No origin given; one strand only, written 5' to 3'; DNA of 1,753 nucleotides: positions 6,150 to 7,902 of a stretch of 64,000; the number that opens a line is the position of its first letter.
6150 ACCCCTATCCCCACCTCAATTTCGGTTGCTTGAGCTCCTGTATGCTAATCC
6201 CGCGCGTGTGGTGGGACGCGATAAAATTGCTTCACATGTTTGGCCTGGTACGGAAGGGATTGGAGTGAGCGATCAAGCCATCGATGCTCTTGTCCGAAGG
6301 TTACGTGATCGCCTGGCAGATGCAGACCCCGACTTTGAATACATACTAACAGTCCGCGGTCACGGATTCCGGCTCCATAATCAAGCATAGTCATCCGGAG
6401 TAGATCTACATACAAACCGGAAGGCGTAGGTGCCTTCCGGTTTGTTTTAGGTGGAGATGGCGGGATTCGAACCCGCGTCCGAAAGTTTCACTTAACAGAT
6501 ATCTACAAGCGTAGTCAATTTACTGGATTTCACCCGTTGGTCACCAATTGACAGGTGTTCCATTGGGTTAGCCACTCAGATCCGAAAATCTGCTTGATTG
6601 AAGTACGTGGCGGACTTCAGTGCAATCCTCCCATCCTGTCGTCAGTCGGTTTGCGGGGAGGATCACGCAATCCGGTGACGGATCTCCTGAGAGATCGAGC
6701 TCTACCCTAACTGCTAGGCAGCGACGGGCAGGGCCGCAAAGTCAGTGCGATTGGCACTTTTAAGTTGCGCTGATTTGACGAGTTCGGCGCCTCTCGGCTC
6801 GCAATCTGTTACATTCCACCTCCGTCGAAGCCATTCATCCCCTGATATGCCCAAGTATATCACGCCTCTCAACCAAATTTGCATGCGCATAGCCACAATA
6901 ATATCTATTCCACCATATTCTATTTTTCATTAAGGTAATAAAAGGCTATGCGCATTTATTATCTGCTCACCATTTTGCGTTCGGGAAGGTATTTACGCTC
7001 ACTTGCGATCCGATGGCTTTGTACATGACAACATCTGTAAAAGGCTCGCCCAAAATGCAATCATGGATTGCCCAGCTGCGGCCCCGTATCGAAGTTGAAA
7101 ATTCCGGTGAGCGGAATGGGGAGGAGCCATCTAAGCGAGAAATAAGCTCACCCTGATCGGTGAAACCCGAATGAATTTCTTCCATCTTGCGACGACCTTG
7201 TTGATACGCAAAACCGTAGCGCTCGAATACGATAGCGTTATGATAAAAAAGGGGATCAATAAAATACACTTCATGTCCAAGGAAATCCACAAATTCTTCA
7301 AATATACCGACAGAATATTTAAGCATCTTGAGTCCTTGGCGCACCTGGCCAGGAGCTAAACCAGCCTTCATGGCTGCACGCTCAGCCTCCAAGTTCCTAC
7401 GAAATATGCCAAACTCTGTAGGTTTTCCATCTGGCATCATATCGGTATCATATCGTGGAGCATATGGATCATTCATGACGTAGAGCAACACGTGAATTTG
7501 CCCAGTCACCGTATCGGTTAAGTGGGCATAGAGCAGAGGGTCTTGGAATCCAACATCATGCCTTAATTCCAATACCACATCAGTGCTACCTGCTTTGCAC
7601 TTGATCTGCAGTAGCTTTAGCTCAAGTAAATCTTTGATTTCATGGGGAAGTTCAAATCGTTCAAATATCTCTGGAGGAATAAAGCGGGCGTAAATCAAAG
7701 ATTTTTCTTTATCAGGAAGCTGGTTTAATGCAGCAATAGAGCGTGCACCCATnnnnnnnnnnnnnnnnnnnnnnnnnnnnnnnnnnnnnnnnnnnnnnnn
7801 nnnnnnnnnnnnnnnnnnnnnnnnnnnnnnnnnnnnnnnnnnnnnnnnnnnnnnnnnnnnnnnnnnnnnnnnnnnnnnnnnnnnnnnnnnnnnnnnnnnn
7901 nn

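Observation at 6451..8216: An unknown 261-aa gene is inserted between smpB and ssrA with a one-base stop/start overlap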

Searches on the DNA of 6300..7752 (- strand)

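Call 29: search_rna_families(sources=[L013, L014, L015, L018, L019, L020, L022, L025, L028, L030, L034, L035, L036, L042, L047, L052, L086], threshold=gathering)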
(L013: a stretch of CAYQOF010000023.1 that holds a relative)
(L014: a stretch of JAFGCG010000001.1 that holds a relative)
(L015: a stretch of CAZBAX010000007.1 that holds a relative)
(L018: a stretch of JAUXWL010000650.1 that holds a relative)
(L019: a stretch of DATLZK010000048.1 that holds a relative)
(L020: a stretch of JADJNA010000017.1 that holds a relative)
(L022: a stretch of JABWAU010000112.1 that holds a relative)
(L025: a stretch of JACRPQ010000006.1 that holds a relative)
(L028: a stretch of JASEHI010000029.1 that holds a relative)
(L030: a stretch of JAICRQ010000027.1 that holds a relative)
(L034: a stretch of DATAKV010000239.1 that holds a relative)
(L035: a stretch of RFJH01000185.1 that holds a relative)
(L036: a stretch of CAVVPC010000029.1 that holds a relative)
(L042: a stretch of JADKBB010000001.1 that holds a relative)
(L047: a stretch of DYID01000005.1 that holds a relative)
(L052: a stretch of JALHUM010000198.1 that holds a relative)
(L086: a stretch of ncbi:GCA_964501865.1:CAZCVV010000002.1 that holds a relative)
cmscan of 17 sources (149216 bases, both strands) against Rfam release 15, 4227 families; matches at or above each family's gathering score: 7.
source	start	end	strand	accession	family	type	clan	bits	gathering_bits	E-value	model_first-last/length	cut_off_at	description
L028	8472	8543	-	RF00005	tRNA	Gene; tRNA;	CL00001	74.4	29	4.5e-14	1-71/71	no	tRNA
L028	8570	8642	-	RF00005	tRNA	Gene; tRNA;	CL00001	71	29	3.8e-13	1-71/71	no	tRNA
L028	8304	8374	-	RF00005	tRNA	Gene; tRNA;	CL00001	67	29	4.9e-12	1-71/71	no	tRNA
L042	4943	5014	-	RF00005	tRNA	Gene; tRNA;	CL00001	65.7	29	1.1e-11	1-71/71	no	tRNA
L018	7279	7369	-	RF03167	c-di-GMP-I-GGC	Cis-reg; riboswitch;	CL00126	64.8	59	1.2e-12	1-80/80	no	c-di-GMP-I-GGC riboswitch aptamer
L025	2996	3082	+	RF00005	tRNA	Gene; tRNA;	CL00001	56.1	29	4.7e-09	1-71/71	no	tRNA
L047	3263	3349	+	RF00005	tRNA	Gene; tRNA;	CL00001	54.5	29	1.3e-08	1-71/71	no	tRNA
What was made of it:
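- Tried and rejected: Rfam finds none within about 4 kb in the 17 loci tested (call 29).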

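Call 81: search_rna_families(source=window, start=6300, end=7000, threshold=gathering, show_alignments=1)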
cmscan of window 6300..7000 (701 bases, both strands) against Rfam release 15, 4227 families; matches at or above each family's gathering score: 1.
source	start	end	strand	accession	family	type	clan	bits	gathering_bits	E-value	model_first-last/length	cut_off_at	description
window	6449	6842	-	RF00023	tmRNA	Gene;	CL00001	145.8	47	3.5e-59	1-374/374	no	transfer-messenger RNA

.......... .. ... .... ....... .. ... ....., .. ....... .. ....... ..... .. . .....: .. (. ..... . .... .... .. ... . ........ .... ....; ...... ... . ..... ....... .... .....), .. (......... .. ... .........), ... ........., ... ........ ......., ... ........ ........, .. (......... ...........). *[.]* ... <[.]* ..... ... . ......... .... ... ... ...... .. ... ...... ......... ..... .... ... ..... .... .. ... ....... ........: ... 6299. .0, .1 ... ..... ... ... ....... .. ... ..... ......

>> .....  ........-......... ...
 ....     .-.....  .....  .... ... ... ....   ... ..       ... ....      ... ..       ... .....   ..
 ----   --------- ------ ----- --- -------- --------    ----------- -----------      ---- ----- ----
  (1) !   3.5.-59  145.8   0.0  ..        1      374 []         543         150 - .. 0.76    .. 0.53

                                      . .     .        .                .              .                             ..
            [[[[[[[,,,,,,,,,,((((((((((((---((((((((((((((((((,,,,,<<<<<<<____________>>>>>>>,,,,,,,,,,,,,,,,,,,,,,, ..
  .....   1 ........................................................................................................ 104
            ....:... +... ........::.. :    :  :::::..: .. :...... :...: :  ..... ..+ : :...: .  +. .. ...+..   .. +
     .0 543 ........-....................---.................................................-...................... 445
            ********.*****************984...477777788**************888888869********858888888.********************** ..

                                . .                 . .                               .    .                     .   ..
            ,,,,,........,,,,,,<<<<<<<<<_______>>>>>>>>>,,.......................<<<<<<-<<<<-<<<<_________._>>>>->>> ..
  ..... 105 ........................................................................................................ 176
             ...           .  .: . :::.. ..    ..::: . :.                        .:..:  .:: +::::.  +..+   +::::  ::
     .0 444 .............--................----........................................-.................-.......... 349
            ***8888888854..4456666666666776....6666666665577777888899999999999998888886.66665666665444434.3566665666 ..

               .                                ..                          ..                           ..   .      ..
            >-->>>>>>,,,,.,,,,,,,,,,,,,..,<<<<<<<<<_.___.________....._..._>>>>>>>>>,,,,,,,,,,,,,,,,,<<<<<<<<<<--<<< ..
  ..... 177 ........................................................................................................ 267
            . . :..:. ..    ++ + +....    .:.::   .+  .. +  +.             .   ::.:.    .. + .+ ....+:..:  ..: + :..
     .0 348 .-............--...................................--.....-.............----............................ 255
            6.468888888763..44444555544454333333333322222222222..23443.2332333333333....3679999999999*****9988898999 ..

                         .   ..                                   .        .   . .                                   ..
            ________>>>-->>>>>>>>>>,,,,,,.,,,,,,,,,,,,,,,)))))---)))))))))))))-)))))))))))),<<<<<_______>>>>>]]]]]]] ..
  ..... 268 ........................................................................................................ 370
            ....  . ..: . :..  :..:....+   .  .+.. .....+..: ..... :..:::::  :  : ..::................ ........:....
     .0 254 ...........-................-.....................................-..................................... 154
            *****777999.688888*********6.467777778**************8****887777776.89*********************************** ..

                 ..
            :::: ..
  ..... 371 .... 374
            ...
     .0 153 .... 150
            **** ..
